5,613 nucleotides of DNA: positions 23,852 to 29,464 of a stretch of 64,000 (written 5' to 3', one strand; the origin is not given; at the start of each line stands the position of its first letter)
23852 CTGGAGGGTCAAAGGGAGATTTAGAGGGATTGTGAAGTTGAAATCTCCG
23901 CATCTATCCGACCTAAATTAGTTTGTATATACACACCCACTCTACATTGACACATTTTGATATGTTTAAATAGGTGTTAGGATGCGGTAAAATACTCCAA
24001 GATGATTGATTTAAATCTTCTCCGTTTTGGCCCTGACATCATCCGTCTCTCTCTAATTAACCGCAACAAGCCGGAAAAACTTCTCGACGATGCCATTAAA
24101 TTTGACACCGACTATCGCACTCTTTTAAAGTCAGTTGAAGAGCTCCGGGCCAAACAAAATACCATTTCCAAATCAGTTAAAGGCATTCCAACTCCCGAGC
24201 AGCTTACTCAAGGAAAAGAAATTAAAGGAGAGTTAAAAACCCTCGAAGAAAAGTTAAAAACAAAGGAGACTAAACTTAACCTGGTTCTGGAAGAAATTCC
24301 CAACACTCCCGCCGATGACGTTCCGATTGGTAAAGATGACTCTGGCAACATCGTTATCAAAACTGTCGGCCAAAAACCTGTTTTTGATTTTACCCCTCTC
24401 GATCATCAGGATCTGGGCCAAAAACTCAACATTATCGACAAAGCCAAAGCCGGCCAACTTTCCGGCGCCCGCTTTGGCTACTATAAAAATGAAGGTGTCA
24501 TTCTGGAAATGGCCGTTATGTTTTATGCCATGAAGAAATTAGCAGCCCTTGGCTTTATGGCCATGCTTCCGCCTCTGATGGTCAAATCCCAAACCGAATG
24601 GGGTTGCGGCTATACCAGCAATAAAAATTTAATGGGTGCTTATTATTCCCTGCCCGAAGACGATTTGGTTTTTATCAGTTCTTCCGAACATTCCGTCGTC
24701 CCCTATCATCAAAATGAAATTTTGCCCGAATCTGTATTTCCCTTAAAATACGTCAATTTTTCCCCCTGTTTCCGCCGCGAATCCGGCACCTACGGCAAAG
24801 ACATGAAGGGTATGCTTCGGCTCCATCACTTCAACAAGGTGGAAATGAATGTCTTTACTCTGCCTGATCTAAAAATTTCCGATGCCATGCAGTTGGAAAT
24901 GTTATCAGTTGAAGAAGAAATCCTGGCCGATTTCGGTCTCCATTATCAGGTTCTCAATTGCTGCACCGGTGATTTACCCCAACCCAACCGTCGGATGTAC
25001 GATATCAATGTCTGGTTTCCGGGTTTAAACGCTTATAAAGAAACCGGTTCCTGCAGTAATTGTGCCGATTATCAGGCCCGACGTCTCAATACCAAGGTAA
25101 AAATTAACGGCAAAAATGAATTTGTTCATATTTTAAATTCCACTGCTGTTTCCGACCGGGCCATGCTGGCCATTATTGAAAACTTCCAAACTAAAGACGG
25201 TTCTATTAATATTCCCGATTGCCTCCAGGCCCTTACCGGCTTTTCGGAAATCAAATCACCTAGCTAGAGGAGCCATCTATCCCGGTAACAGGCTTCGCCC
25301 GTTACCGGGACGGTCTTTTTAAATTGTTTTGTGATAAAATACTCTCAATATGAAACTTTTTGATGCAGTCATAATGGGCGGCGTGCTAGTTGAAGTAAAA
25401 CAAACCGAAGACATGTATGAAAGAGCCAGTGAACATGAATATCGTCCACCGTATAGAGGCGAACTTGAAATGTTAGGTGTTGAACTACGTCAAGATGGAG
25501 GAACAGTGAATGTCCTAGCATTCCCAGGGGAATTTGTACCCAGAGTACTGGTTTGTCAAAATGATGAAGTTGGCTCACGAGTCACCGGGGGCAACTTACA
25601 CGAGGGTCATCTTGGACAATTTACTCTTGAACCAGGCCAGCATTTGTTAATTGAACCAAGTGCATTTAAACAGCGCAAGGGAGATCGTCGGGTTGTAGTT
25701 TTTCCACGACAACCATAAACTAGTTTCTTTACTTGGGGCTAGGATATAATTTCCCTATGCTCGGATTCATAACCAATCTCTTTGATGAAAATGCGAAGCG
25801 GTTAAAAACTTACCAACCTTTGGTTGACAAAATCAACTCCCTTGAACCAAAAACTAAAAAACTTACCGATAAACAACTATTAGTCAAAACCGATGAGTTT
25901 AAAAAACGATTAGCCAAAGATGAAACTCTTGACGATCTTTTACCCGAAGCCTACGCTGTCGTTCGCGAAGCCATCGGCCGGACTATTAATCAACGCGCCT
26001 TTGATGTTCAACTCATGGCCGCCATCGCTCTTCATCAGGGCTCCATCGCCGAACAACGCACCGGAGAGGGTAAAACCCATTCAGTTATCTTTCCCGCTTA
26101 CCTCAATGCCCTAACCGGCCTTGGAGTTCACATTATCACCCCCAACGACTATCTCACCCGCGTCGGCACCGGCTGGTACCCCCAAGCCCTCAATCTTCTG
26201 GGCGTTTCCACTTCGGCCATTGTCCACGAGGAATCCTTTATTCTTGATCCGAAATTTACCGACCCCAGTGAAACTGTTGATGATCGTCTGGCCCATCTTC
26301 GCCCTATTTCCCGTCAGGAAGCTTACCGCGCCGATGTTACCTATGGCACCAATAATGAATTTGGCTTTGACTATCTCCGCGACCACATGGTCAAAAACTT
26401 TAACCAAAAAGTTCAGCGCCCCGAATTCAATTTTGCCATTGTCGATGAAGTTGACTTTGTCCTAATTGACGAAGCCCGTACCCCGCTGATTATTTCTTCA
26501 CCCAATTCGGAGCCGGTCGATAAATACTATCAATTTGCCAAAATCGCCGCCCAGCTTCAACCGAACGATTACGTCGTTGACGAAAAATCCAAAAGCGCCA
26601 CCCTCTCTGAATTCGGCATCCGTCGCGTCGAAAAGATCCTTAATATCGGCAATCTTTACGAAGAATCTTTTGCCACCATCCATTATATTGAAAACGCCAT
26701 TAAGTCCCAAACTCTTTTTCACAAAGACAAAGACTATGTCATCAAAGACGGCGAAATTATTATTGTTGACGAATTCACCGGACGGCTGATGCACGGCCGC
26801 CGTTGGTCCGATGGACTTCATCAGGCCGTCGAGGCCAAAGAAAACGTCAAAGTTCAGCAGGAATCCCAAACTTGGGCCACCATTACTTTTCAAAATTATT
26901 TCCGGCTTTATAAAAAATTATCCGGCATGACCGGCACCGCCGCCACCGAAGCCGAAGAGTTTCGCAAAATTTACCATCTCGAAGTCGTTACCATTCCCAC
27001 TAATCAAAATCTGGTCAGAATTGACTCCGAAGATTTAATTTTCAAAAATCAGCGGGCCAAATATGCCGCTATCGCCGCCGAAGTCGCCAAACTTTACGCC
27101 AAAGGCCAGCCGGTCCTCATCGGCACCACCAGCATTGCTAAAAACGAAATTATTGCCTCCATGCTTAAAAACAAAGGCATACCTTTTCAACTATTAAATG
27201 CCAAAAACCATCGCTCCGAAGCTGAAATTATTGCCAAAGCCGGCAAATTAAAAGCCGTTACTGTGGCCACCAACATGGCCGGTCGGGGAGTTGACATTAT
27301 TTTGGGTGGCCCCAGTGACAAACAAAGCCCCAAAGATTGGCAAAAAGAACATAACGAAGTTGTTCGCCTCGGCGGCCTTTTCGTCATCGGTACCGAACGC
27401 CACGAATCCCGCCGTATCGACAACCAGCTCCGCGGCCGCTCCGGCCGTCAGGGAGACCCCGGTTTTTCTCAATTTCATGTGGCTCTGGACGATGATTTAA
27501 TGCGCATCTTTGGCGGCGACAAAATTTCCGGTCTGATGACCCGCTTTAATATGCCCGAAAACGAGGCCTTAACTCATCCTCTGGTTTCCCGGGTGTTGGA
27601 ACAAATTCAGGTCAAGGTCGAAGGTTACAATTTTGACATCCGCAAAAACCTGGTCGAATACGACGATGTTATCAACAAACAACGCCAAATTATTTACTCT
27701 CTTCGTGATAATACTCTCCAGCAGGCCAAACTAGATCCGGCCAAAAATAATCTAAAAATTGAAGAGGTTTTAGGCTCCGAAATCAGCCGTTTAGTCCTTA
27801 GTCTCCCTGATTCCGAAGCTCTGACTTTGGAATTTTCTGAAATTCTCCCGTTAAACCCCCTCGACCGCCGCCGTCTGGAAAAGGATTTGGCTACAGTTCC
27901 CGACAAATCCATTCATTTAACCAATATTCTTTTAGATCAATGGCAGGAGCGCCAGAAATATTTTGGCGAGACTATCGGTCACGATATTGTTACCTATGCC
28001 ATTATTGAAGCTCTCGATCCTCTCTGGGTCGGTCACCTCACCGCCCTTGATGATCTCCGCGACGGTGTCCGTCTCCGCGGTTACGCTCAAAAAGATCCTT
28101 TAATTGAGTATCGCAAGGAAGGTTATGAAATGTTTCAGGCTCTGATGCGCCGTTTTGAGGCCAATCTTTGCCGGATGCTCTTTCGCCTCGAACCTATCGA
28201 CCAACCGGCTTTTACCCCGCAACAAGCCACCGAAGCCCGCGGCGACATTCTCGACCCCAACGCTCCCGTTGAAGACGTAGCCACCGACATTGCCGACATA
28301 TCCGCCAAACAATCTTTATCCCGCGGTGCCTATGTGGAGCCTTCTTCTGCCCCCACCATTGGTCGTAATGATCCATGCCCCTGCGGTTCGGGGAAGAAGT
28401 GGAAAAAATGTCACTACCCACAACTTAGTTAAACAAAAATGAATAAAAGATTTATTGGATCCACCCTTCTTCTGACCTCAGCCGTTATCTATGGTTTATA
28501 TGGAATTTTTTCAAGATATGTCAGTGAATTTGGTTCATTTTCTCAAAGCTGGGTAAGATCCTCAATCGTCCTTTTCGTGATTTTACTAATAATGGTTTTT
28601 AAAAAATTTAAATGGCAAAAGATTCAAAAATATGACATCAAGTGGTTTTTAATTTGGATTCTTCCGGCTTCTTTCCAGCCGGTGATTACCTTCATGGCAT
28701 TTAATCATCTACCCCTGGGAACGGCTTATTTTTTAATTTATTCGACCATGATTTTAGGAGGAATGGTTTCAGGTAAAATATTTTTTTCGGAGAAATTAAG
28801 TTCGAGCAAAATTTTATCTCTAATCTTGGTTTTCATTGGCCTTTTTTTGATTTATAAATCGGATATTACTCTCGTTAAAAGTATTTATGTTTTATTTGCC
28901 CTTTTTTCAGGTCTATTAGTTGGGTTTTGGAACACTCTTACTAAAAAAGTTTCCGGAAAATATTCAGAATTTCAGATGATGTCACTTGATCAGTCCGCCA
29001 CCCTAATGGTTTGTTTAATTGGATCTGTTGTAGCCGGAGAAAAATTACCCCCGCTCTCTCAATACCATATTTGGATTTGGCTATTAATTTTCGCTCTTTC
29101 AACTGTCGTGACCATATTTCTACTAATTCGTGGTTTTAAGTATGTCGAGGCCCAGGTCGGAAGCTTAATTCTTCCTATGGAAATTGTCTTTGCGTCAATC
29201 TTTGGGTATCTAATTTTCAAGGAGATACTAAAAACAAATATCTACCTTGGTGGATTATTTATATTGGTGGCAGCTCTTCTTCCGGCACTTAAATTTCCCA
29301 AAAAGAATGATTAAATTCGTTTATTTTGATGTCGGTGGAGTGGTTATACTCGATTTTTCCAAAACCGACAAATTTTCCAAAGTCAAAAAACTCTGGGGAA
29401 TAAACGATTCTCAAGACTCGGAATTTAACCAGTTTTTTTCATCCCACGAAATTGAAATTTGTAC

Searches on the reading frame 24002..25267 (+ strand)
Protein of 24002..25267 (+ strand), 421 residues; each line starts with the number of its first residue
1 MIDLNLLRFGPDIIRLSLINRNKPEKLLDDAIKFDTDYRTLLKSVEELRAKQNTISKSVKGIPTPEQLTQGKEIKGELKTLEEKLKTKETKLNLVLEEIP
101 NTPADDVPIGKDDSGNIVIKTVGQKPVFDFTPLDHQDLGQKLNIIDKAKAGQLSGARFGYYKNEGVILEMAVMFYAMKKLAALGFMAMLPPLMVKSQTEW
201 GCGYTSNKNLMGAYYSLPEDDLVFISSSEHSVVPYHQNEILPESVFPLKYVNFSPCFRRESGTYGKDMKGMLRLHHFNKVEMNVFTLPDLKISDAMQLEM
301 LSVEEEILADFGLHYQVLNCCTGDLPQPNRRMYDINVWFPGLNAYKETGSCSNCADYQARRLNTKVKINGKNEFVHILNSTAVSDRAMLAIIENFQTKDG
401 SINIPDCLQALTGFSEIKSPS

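Call 98: search_protein_families(library=pfam, proteins=[window:24002-25267:+], max_evalue=0.0001)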
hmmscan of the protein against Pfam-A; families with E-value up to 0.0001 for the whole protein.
window:24002-25267:+ (421 aa): 2 families
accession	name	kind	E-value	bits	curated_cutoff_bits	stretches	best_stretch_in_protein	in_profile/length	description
PF00587.30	tRNA-synt_2b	-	1.7e-29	103.5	29.3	1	219-395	8-179/179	tRNA synthetase class II core domain (G, H, P, S and T)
PF02403.27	Seryl_tRNA_N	-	2.7e-20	73.1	28.2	1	1-103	1-108/108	Seryl-tRNA synthetase N-terminal domain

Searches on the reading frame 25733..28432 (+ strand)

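Call 98: search_protein_families(library=pfam, proteins=[window:25733-28432:+], max_evalue=0.0001)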
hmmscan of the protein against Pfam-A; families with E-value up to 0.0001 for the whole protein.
window:25733-28432:+ (899 aa): 5 families
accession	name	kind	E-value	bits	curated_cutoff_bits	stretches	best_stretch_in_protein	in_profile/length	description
PF07517.20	SecA_DEAD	-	9.7e-109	363.5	24.6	1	16-411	4-290/290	SecA DEAD-like domain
PF21090.3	P-loop_SecA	-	8.8e-77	257.8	27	1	427-609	2-204/205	SecA P-loop domain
PF07516.18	SecA_SW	-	6.4e-45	154.1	26.7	1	613-819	2-199/200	SecA Wing and Scaffold domain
PF01043.26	SecA_PP_bind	-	3.4e-39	134.3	23.5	1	263-367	4-110/110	SecA preprotein cross-linking domain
PF02810.21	SEC-C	-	2.5e-09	37.2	20.4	1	878-896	1-19/19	SEC-C motif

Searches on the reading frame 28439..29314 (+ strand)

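Call 98: search_protein_families(library=pfam, proteins=[window:28439-29314:+], max_evalue=0.0001)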
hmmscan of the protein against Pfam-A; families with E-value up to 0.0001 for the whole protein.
window:28439-29314:+ (291 aa): 1 family
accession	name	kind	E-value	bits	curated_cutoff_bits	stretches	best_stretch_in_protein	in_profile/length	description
PF00892.27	EamA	-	1.7e-23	83.8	28.2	2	149-281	2-132/135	EamA-like transporter family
